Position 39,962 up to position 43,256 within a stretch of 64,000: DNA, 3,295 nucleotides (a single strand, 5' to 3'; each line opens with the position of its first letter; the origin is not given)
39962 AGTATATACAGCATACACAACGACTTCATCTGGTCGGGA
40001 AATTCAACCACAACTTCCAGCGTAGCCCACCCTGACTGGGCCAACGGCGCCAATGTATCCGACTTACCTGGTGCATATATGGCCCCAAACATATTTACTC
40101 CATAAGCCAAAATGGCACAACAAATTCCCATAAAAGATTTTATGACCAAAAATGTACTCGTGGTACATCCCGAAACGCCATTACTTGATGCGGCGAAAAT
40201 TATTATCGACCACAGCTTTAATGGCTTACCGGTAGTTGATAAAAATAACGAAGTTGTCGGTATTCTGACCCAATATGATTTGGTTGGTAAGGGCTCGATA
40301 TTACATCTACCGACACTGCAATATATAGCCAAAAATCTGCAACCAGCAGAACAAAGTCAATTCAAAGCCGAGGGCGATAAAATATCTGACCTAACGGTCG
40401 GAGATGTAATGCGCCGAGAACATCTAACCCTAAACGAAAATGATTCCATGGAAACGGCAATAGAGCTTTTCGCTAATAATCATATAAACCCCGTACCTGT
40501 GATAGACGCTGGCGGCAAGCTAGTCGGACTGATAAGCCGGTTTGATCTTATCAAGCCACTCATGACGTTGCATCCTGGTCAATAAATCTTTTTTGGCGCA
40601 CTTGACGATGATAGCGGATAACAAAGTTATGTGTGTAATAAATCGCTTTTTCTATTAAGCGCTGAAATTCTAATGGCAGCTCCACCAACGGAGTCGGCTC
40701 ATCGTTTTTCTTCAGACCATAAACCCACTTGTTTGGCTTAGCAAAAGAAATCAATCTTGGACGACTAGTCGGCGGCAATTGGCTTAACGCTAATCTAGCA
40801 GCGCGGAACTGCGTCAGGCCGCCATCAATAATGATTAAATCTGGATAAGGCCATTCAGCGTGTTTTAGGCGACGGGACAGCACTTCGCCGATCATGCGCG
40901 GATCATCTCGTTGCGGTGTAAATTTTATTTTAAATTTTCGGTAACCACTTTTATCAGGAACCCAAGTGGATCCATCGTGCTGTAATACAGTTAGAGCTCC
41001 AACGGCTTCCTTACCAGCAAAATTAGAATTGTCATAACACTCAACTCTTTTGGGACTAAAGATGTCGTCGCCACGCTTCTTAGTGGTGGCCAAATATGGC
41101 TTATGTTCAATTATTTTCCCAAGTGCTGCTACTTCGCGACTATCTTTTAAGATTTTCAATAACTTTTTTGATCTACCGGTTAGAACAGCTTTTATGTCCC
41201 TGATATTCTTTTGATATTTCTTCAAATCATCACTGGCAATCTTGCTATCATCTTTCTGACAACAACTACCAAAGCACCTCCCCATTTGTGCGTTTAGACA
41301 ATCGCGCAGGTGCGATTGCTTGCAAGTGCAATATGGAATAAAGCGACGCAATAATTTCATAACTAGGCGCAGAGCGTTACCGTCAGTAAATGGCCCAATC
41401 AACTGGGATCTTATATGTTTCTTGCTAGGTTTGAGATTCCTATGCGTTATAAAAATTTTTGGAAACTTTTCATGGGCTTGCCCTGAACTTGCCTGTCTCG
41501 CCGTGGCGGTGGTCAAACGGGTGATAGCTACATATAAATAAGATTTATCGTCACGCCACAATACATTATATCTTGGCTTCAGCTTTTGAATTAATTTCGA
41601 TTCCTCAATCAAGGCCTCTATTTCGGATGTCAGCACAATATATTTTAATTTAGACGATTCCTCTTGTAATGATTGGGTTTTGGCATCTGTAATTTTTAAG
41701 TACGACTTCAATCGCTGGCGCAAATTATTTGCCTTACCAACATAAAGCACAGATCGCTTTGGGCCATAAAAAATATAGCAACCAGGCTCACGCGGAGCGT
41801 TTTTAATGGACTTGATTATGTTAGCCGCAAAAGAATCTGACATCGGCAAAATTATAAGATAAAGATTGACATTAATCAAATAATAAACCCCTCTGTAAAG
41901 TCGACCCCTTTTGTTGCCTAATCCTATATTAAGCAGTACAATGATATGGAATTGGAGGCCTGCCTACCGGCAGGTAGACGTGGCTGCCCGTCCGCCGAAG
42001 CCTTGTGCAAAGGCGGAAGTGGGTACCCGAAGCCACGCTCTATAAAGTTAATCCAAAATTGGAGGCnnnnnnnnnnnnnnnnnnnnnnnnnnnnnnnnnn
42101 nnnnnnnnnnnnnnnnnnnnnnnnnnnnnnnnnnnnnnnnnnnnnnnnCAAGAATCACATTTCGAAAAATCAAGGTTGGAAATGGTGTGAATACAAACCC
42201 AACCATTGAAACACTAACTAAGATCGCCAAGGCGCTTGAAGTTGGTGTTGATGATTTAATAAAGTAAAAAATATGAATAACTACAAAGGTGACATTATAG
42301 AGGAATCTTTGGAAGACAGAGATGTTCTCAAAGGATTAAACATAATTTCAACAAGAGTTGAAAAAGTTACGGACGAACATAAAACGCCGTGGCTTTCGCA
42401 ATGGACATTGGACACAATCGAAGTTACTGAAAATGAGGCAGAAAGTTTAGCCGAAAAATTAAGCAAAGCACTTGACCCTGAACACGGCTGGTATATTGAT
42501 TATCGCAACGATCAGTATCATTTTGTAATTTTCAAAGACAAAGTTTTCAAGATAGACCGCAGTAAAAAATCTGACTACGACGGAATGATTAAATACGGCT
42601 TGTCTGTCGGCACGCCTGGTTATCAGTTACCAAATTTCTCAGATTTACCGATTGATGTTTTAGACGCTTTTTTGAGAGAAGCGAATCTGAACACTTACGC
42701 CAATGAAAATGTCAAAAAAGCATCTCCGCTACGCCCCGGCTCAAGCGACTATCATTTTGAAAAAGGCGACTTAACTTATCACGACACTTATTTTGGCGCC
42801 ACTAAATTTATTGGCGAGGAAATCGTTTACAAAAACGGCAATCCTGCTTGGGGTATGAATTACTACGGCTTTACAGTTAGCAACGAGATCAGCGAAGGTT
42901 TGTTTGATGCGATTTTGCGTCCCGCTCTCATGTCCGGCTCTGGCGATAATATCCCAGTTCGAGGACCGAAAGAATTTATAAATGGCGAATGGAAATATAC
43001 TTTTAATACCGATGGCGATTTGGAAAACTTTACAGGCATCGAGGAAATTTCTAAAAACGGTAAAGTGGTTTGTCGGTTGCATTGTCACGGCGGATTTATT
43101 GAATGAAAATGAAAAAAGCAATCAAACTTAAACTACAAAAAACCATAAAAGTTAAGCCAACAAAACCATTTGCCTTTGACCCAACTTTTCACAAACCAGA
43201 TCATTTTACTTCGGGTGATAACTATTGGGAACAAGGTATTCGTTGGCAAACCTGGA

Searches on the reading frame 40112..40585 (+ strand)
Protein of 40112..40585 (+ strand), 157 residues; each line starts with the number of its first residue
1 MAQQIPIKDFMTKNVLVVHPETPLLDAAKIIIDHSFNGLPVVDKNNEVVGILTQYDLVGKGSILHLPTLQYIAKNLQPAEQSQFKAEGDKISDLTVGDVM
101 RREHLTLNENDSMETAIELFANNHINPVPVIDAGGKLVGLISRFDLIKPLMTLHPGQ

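Call 21: search_protein_families(library=pfam, proteins=[window:40112-40585:+])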
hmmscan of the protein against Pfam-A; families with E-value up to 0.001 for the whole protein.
window:40112-40585:+ (157 aa): 1 family
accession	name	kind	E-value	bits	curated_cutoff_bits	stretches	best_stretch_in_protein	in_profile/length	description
PF00571.33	CBS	-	4.7e-33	113.7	24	2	7-58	1-52/57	CBS domain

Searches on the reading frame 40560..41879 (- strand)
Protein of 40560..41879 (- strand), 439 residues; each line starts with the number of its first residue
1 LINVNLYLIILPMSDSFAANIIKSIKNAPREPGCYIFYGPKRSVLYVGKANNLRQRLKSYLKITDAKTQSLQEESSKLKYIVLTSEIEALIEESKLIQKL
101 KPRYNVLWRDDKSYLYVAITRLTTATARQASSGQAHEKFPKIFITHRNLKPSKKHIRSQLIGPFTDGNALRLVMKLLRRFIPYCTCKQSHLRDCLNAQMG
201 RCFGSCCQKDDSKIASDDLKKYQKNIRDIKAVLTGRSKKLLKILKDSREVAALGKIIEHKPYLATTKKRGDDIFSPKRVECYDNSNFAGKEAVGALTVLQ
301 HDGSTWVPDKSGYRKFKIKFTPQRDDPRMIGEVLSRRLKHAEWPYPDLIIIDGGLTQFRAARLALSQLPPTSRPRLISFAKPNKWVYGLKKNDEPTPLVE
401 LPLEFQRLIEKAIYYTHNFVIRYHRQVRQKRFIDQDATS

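Call 21: search_protein_families(library=pfam, proteins=[window:40560-41879:-])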
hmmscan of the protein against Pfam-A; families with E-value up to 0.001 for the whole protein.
window:40560-41879:- (439 aa): 2 families
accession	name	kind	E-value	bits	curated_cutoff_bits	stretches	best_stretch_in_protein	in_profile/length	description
PF08459.17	UvrC_RNaseH_dom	-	3e-25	89.3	22.3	1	275-385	9-117/159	UvrC RNAse H endonuclease domain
PF01541.30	GIY-YIG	-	2.2e-09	37.9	22.6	1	32-105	2-78/78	GIY-YIG catalytic domain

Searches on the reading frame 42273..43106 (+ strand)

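Call 21: search_protein_families(library=pfam, proteins=[window:42273-43106:+])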
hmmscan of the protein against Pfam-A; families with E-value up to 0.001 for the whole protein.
window:42273-43106:+ (277 aa): 1 family
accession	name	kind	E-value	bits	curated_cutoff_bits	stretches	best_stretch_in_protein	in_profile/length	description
PF18931.5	DUF5680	-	2e-29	102.5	25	1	171-276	1-104/104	Domain of unknown function (DUF5680)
